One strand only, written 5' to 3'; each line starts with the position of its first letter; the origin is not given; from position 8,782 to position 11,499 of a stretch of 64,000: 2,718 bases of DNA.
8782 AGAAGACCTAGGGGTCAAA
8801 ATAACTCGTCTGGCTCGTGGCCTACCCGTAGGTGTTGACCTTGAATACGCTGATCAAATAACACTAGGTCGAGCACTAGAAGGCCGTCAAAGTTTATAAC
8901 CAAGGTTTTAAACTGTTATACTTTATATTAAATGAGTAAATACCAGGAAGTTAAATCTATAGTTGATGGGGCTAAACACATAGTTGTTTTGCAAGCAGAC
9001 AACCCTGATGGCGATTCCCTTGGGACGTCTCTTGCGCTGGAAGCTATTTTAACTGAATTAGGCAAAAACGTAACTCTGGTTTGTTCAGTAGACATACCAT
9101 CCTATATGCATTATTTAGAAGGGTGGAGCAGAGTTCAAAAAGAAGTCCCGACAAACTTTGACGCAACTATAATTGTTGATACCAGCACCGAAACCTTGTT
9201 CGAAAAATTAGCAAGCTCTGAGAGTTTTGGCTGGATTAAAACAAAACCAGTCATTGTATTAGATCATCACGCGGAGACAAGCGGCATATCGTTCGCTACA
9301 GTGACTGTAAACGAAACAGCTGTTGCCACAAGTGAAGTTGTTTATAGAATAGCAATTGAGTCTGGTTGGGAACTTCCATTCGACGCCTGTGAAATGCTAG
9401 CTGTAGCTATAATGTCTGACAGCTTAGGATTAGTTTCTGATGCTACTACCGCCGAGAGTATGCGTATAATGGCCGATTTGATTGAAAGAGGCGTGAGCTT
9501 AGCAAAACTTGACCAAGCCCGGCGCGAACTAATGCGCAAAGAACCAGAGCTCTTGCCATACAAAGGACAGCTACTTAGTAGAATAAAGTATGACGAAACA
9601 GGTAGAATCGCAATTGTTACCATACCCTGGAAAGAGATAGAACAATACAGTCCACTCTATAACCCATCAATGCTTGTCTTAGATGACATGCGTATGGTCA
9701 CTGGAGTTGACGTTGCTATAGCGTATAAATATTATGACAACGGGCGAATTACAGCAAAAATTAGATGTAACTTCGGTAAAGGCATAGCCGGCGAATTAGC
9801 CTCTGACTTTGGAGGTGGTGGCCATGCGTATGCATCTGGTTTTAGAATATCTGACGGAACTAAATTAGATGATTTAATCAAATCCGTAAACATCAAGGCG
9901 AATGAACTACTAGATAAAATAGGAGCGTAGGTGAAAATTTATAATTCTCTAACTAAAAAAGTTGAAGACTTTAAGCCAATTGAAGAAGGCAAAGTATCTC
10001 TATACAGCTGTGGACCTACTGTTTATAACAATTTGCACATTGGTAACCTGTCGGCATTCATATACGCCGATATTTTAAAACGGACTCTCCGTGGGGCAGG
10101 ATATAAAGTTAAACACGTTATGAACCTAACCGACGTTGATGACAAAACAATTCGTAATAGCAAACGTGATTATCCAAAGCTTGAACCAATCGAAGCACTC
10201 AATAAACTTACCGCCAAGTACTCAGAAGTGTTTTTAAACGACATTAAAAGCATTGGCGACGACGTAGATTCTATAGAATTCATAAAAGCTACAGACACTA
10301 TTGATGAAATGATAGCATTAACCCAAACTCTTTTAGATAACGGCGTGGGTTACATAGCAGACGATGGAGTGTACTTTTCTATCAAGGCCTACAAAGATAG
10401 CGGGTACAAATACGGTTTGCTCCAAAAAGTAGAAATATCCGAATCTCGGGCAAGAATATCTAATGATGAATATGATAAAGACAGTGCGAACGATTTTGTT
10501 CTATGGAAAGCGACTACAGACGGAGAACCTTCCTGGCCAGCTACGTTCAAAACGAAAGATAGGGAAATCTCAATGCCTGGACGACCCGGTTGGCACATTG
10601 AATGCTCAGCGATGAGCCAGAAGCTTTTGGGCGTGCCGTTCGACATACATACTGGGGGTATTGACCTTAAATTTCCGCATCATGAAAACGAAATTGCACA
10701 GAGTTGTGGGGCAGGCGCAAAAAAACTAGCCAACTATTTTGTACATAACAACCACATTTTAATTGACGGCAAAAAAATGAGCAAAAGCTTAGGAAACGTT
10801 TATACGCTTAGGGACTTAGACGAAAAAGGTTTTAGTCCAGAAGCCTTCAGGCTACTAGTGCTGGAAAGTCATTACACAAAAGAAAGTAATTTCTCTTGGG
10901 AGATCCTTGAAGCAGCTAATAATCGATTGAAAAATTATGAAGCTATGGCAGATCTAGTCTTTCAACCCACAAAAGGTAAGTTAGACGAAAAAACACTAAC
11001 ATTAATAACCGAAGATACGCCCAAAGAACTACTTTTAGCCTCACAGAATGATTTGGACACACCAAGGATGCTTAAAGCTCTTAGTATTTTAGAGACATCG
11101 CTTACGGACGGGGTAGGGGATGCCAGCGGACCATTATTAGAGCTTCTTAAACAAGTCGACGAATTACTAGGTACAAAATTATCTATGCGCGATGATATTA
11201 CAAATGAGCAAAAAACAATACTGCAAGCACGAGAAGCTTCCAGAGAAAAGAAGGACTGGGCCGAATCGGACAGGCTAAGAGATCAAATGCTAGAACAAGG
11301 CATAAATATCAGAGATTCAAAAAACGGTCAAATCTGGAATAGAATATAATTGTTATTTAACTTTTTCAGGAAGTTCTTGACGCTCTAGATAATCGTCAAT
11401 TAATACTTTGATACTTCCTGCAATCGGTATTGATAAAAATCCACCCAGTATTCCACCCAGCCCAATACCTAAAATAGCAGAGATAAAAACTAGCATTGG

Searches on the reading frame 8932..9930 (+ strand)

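Call 49: search_protein_families(library=pfam, proteins=[window:8932-9930:+], max_evalue=0.0001)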
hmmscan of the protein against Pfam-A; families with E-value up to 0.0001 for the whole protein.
window:8932-9930:+ (332 aa): 2 families
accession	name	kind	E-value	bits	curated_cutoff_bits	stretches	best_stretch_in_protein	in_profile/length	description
PF01368.27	DHH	-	7.8e-11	42.8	28.1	1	16-160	1-125/125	DHH family, N-terminal domain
PF02272.25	DHHA1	-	9e-07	29.7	25.9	1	250-320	22-97/102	DHHA1 domain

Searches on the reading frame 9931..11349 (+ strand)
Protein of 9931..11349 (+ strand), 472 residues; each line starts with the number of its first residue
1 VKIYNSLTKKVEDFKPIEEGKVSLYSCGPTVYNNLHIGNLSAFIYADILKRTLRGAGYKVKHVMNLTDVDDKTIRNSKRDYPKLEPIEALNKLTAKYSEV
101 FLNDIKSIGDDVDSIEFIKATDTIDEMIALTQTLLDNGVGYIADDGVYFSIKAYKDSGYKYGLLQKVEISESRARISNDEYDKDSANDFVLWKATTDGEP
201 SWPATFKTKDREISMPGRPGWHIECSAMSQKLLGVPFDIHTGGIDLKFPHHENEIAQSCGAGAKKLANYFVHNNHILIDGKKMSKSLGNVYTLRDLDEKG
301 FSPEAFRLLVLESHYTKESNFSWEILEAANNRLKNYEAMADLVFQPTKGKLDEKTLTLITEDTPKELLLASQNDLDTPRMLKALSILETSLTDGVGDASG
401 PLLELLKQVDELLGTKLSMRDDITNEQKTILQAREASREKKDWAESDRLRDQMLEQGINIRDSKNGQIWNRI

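Call 49: search_protein_families(library=pfam, proteins=[window:9931-11349:+], max_evalue=0.0001)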
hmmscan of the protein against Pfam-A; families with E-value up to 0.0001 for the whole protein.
window:9931-11349:+ (472 aa): 5 families
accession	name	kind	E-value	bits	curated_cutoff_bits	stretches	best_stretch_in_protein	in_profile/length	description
PF01406.26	tRNA-synt_1e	-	1.6e-88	297.4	27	1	14-330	2-300/301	tRNA synthetases class I (C) catalytic domain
PF09334.17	tRNA-synt_1g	-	3.6e-11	42.9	20.1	1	265-332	310-378/391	tRNA synthetases class I (M)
PF23493.1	CysS_C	-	3.3e-09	37.2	23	1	421-469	2-50/51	Cysteinyl-tRNA ligase anticodon binding domain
PF01921.24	tRNA-synt_1f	-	1e-07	31.6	27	0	22-71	23-72/360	tRNA synthetases class I (K)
PF00133.28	tRNA-synt_1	-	5.2e-07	29.2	22.7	0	236-322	328-414/414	tRNA synthetases class I (I, L, M and V)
